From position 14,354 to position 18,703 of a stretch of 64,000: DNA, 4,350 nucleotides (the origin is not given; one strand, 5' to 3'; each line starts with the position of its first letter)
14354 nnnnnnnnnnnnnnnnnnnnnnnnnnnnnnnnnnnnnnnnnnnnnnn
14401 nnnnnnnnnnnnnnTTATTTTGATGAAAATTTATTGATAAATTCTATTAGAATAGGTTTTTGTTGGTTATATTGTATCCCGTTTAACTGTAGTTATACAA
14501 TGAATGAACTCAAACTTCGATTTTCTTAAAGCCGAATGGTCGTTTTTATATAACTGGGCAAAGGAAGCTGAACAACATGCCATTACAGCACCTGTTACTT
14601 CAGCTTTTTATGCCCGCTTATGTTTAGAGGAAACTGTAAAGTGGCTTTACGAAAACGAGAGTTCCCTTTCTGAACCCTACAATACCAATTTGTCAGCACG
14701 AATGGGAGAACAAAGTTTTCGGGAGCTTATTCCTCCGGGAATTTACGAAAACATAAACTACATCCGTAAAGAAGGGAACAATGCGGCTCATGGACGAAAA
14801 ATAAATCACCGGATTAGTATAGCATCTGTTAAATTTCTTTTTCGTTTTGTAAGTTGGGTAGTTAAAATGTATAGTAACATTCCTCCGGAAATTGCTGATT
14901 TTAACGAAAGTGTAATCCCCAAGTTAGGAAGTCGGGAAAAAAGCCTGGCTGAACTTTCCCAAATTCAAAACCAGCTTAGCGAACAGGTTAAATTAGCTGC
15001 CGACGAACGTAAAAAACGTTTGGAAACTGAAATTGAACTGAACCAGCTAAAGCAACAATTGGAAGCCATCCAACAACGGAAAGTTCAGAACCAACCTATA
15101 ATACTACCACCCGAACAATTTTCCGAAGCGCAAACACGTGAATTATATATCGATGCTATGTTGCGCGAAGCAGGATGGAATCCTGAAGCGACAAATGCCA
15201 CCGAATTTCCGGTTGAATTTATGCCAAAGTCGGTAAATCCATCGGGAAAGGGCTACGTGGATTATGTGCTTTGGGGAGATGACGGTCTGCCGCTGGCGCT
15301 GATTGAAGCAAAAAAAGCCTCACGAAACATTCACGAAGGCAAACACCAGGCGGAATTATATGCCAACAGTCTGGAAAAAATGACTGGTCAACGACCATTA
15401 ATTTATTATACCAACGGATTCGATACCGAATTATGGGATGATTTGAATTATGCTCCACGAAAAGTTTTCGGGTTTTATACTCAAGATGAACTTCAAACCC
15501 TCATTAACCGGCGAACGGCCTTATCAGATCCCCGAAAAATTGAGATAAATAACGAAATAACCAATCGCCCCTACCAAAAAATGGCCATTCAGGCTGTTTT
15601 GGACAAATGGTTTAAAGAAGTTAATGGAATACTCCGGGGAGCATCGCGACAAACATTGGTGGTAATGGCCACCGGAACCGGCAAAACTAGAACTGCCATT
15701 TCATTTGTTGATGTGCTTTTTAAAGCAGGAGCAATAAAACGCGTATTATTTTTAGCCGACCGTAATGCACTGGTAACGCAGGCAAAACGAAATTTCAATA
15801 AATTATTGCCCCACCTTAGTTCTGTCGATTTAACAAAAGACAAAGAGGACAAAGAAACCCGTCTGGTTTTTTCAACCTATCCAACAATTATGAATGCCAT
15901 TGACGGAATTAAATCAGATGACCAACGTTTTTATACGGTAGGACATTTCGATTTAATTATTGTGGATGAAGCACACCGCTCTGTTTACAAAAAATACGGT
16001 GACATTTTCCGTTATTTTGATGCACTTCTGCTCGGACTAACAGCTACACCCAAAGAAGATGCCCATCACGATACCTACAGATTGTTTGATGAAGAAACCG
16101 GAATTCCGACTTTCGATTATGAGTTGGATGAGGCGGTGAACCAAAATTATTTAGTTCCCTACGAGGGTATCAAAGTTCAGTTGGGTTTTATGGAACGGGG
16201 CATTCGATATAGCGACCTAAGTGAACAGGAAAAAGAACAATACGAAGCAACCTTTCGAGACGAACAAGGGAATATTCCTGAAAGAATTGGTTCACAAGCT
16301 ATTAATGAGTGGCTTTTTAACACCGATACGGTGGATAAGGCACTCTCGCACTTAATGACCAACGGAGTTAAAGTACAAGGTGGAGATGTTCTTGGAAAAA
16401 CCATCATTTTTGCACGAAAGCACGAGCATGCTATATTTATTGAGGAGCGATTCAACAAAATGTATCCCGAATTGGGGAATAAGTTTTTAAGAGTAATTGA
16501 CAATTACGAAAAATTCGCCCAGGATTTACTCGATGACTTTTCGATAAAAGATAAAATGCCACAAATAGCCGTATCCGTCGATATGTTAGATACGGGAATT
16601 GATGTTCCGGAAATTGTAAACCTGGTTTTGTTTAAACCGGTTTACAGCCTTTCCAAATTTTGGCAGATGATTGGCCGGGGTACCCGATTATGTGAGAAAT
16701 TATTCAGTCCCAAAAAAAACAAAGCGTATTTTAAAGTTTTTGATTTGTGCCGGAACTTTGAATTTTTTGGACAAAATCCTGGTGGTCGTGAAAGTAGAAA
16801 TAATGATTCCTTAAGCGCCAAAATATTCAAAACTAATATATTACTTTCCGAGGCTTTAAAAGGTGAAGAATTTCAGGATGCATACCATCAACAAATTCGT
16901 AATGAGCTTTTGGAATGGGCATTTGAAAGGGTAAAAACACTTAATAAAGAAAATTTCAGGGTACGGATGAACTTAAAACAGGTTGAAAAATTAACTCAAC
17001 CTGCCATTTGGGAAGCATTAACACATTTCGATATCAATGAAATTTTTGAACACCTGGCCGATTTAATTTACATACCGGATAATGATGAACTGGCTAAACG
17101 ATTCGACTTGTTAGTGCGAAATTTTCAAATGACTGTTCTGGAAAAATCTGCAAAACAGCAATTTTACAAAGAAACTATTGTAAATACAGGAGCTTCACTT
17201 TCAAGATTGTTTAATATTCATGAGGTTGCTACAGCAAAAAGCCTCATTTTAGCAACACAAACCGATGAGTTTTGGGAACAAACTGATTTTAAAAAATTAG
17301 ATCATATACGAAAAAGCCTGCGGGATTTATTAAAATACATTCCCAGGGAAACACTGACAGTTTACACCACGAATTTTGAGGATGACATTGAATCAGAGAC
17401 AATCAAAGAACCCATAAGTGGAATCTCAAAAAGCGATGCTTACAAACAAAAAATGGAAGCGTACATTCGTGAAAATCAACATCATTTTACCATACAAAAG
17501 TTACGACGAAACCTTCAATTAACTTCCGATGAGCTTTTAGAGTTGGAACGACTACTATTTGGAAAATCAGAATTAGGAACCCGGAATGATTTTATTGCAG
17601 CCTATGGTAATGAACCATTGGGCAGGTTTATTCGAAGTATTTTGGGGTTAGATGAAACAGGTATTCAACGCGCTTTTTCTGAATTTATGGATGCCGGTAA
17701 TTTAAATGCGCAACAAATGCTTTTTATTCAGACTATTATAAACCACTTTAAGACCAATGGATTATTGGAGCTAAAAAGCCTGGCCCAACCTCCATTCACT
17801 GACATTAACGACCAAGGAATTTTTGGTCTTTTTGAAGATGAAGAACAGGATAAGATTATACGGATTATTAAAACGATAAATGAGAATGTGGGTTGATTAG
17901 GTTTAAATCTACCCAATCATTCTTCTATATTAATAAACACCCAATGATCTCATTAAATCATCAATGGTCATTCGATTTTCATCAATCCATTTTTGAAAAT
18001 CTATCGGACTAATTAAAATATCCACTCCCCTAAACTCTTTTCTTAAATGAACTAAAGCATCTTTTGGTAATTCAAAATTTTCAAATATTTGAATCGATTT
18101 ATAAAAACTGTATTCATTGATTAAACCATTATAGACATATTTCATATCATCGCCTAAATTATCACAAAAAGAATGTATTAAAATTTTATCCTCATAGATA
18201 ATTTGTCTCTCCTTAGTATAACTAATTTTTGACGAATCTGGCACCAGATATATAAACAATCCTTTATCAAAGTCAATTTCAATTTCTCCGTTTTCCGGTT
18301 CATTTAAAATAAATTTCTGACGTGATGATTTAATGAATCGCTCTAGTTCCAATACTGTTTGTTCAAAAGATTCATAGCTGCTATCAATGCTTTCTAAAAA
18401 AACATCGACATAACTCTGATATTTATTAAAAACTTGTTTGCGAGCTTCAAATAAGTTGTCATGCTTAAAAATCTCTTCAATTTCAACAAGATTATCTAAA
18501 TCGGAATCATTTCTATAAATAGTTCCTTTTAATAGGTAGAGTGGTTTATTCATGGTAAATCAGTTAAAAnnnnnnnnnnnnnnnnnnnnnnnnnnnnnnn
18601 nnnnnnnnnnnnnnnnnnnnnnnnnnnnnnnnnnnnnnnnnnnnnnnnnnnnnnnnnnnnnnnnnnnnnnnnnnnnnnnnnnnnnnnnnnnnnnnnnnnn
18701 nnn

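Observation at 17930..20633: WYL (BrxR/CapW-like) regulator heading an operon of two unknown proteins - candidate novel defense system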

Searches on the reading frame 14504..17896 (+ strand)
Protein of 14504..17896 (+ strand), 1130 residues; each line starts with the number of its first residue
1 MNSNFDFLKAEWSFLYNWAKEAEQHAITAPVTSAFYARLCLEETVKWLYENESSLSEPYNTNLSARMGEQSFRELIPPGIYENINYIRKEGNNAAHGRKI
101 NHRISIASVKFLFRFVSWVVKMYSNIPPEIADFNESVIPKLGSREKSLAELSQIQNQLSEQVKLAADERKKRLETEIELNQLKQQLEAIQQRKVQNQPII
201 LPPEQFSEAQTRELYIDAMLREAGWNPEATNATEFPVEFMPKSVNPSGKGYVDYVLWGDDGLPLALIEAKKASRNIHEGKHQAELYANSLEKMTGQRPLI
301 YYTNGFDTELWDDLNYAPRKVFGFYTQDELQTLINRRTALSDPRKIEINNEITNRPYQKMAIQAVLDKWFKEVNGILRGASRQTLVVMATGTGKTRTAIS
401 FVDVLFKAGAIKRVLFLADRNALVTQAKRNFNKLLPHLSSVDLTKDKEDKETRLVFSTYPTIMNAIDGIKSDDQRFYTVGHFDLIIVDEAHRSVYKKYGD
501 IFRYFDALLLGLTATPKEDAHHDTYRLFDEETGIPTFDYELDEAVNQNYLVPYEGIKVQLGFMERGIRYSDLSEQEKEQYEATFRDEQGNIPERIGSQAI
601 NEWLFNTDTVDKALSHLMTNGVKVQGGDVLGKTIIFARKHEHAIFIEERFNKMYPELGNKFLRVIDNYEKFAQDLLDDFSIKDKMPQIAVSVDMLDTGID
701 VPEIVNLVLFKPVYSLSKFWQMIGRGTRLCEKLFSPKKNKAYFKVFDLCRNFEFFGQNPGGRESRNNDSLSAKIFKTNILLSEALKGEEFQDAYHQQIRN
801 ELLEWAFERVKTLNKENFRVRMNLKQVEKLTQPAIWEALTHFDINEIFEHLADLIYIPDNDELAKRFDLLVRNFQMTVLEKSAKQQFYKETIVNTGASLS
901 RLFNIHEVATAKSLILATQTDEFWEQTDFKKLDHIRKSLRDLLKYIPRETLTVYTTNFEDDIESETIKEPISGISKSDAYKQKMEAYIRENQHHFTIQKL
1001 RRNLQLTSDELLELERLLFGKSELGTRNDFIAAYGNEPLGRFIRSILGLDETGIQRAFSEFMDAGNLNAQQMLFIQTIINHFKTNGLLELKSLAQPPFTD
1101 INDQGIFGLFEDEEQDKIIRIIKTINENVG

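Call 4: search_protein_families(library=pfam, proteins=[window:14504-17896:+], max_evalue=0.1)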
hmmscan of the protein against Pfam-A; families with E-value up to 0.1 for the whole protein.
window:14504-17896:+ (1130 aa): 9 families
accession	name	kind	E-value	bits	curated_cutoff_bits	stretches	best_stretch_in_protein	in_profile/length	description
PF04851.21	ResIII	-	8.2e-38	130.3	22.5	1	352-517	2-163/164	Type III restriction enzyme, res subunit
PF08463.15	EcoEI_R_C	-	5.6e-22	79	24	1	979-1124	2-160/163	EcoEI R protein C-terminal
PF18766.7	SWI2_SNF2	-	5.2e-17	62.7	26.7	1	357-556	1-193/221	SWI2/SNF2 ATPase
PF00270.35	DEAD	-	5.3e-13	49.5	26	1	356-520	2-164/167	DEAD/DEAH box helicase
PF13643.11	DUF4145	-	3.6e-09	37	23.1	1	20-100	1-75/88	Domain of unknown function (DUF4145)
PF04313.20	HSDR_N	-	6.2e-09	36.4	25.1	1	248-316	124-195/198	Type I restriction enzyme R protein N terminus (HSDR_N)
PF00271.37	Helicase_C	-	7.4e-07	29.9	23.5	1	631-728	16-108/110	Helicase conserved C-terminal domain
PF13588.12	HSDR_N_2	-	0.0016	18.9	25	1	208-312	2-95/110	Type I restriction enzyme R protein N terminus (HSDR_N)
PF09848.15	SLFN-g3_helicase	-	0.01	15.6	24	1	389-495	9-93/354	Schlafen group 3, DNA/RNA helicase domain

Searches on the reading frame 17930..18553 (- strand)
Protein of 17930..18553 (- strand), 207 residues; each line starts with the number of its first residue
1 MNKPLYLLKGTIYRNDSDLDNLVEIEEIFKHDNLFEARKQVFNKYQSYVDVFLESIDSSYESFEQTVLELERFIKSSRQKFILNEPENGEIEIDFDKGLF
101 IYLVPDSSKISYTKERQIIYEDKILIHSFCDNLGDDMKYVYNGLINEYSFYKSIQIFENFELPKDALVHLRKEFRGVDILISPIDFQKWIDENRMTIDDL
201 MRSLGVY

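Call 4: search_protein_families(library=pfam, proteins=[window:17930-18553:-], max_evalue=0.1)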
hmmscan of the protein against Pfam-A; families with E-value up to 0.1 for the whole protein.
window:17930-18553:- (207 aa): 0 families

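Call 5: search_protein_families(library=padloc, proteins=[window:17930-18553:-], max_evalue=0.1)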
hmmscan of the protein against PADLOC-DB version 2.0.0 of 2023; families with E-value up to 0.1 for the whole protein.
window:17930-18553:- (207 aa): 0 families

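Call 6: search_protein_families(library=ncbifam, proteins=[window:17930-18553:-], max_evalue=0.1)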
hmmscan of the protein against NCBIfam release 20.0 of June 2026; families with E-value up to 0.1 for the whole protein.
window:17930-18553:- (207 aa): 0 families

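Call 7: search_protein_families(library=phrogs, proteins=[window:17930-18553:-], max_evalue=0.1)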
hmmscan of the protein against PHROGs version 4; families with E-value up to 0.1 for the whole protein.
window:17930-18553:- (207 aa): 1 family
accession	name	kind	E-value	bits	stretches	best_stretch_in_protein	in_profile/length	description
phrog_4826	-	unknown function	0.094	13.4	0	153-203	67-115/210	-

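Call 13: find_homologous_proteins(query=window:17930-18553:-)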
Query window:17930-18553:- (207 aa): 12 proteins with E <= 0.001 among 106 candidates.
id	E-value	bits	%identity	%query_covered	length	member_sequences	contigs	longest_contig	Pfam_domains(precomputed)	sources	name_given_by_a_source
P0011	1.1e-129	448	100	100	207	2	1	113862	-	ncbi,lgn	ncbi:MAG: hypothetical protein AB7S69_11725 [Salinivirgaceae bacterium]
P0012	2.4e-51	192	49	99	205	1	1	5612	-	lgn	-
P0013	9.9e-42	161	53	76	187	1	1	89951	-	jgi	jgi:hypothetical protein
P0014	2.7e-40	156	51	76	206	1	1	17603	-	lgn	-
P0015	3.2e-40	156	53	77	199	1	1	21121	-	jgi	jgi:hypothetical protein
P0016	1.1e-39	154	52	73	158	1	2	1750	-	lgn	-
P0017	1.8e-39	154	46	93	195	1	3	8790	-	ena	-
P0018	1.6e-32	131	49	74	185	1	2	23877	-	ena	-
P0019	1.0e-31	128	47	90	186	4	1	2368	-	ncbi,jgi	-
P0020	5.8e-30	123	42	90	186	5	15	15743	-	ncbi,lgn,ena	-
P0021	4.5e-27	113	43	73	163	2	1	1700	-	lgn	-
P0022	1.0e-25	109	52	57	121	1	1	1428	-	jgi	-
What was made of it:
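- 17930..18553 (-): C: 207-aa acidic (pI 4.7) alpha/beta protein of unknown fold; starts 16 bp after B. 12 homologue clusters (call 13).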

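Call 16: find_encoding_contigs(protein=P0013, flank=8000, max_places=1)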
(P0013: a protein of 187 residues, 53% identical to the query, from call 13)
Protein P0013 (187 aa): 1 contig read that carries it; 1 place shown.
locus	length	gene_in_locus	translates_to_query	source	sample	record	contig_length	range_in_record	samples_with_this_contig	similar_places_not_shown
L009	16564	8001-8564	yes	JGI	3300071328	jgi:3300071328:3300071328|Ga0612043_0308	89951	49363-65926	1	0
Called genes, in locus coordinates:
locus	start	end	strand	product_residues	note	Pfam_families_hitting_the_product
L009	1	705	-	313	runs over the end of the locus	PF00037:Fer4 (weak), PF12797:Fer4_2 (weak), PF12837:Fer4_6, PF12838:Fer4_7 (faint), PF13237:Fer4_10, PF14697:Fer4_21 (weak), PF27217:AF_0155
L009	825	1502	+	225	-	PF00027:cNMP_binding, PF13545:HTH_Crp_2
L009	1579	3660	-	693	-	PF05193:Peptidase_M16_C, PF17131:TP_0789-like (faint)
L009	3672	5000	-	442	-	PF00675:Peptidase_M16, PF05193:Peptidase_M16_C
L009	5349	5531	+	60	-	-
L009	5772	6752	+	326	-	-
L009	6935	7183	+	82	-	PF24718:HTH_73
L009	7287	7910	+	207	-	-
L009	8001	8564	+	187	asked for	-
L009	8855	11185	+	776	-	PF19830:DUF6311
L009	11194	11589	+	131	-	PF04138:GtrA_DPMS_TM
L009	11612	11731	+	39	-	-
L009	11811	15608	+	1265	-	PF08450:SGL (faint), PF07494:Reg_prop (faint), PF07495:Y_Y_Y, PF00512:HisKA, PF02518:HATPase_c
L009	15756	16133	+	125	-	-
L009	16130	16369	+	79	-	-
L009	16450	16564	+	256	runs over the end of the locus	PF01925:TauE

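Call 17: find_encoding_contigs(protein=P0015, flank=8000, max_places=1)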
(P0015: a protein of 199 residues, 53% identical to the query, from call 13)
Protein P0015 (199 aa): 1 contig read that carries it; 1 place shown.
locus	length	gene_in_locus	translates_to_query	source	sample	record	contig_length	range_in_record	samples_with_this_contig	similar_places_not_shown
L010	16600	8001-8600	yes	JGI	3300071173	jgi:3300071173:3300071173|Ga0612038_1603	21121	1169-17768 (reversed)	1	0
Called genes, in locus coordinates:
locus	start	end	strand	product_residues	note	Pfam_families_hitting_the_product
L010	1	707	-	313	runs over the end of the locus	PF00037:Fer4 (weak), PF12797:Fer4_2 (weak), PF12837:Fer4_6, PF12838:Fer4_7 (faint), PF13237:Fer4_10, PF14697:Fer4_21 (weak), PF27217:AF_0155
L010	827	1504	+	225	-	PF00027:cNMP_binding, PF13545:HTH_Crp_2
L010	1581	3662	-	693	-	PF05193:Peptidase_M16_C, PF17131:TP_0789-like (faint)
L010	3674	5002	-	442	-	PF00675:Peptidase_M16, PF05193:Peptidase_M16_C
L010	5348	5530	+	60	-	-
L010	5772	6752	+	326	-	-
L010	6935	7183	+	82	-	PF24718:HTH_73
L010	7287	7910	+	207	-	-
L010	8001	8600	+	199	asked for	-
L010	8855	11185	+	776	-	PF19830:DUF6311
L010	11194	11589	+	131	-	PF04138:GtrA_DPMS_TM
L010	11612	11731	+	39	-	-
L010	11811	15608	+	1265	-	PF08450:SGL (faint), PF07494:Reg_prop (faint), PF07495:Y_Y_Y, PF00512:HisKA, PF02518:HATPase_c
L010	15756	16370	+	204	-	PF12158:DUF3592 (weak)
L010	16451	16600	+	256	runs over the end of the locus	PF01925:TauE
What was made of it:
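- It also occurs once without W or B (L009/10, calls 16, 17).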

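Call 18: find_encoding_contigs(protein=P0020, flank=8000, max_places=3)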
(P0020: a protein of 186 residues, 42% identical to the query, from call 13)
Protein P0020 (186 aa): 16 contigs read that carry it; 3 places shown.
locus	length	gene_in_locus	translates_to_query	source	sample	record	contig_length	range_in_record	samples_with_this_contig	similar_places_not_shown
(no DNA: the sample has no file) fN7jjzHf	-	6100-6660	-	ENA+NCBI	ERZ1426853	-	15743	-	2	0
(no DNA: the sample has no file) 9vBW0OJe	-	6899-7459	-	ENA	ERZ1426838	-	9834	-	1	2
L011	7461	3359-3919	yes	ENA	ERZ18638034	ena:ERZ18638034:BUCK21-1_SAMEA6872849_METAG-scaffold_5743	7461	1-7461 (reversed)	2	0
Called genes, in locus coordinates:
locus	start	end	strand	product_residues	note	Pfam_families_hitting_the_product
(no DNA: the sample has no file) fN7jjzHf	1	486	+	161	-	?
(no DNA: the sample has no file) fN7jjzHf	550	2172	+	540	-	PF08757:CotH, PF18962:Por_Secre_tail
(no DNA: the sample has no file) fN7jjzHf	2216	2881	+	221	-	-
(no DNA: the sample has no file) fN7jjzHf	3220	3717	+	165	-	PF22522:DUF6998 (weak)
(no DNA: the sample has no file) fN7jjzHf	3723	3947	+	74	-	PF24718:HTH_73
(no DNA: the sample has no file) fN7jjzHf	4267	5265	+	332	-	-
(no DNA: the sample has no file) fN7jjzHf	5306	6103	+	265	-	-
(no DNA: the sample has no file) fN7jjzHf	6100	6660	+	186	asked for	-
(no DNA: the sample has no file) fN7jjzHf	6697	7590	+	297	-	PF13280:WYL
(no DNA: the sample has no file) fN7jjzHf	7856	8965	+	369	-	PF00291:PALP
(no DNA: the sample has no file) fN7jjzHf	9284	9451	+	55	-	-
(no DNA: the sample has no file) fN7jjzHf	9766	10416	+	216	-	PF12385:Peptidase_C70 (weak), PF13529:Peptidase_C39_2, PF03412:Peptidase_C39 (weak)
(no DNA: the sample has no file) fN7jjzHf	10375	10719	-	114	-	-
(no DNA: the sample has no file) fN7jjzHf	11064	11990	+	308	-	PF13620:CarboxypepD_reg, PF13715:CarbopepD_reg_2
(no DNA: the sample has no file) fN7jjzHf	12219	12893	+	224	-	-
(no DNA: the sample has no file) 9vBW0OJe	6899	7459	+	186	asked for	-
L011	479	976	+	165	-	PF22522:DUF6998 (weak)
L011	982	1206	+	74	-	PF24718:HTH_73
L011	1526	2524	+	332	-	-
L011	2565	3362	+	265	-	-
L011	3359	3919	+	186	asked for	-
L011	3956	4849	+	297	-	PF13280:WYL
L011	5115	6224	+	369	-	PF00291:PALP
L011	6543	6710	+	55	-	-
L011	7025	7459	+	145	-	?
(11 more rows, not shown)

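Call 26: search_solved_structures(query=A2, max_evalue=10, show_alignments=1)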
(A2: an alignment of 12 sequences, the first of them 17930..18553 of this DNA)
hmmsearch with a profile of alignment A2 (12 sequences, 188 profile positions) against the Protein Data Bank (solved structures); distinct sequences matched with E-value up to 10: 0.

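Call 33: predict_structure(alignment_id=A2)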
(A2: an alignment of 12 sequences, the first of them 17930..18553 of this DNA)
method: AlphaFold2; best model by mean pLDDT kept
length: 207 residues; sequences in the alignment: 12
mean_pLDDT: 79.9   pTM: 0.79
mean pLDDT of the five models: 79.9, 76.3, 75.2, 75.2, 63.3
residues with pLDDT >= 90: 51; 70-90: 105; 50-70: 49; < 50: 2
segments of 3 or more residues with pLDDT < 50: none
pLDDT, mean of each block of 10 residues (from residue 1): 85 64 85 89 93 88 89 76 59 65 91 85 91 77 92 77 70 75 83 74 67
secondary structure, 60 per line:
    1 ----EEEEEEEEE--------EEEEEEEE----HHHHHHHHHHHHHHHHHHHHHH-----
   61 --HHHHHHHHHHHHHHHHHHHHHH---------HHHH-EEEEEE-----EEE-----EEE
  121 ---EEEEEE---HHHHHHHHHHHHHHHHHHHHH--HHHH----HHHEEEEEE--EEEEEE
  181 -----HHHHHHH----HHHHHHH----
elements in order: E5-13 E22-29 H34-55 H63-84 H94-97 E99-104 E110-112 E118-120 E124-129 H133-153 H156-159 E167-172 E175-180 H186-192 H197-203
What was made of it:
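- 17930..18553 (-): AF2 pLDDT 80 and pTM 0.79 (call 33).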

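Call 82: search_protein_families(library=pfam, proteins=[L011:2565-3362:+, L009:7287-7910:+, L009:5772-6752:+, L011:479-976:+], max_evalue=0.1)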
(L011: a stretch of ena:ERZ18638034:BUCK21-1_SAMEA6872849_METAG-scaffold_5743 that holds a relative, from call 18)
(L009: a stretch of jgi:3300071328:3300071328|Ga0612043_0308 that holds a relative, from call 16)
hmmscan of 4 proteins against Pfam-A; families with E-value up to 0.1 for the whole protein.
L011:2565-3362:+ (265 aa): 0 families

L009:7287-7910:+ (207 aa): 0 families

L009:5772-6752:+ (326 aa): 0 families

L011:479-976:+ (165 aa): 1 family
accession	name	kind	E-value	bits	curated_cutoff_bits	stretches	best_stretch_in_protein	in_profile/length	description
PF22522.2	DUF6998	-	3.7e-07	30.6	27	1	16-123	6-93/136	Family of unknown function (DUF6998)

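Call 84: find_related_loci(query=A2, collection=viral_contigs, flank=8000)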
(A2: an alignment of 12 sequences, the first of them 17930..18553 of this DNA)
Query A2 (207 aa) in viral_contigs; peptide patterns used: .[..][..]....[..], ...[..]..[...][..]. (x = any residue, [..] = any of these).
92 stretches matched a pattern, but none encodes a relative of the query by tblastn (E <= 1e-3).

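Call 96: find_encoding_contigs(protein=P0014, flank=7000, max_places=2)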
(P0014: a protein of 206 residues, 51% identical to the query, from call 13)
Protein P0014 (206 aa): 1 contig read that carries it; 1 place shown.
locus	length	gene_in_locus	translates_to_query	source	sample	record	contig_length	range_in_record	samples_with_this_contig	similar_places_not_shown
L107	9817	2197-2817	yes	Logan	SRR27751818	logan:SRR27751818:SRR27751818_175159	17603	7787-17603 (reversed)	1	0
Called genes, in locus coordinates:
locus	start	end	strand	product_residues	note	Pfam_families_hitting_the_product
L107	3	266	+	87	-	?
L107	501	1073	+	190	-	-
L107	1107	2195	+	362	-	-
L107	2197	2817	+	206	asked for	-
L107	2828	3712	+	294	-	PF13280:WYL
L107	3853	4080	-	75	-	-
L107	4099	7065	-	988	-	PF04313:HSDR_N, PF04851:ResIII, PF00270:DEAD (weak), PF18766:SWI2_SNF2, PF22679:T1R_D3-like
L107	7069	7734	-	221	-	PF08843:AbiEii (faint)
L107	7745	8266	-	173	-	-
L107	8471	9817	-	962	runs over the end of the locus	-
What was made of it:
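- L107 carries hsdR plus AbiEii (call 96).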
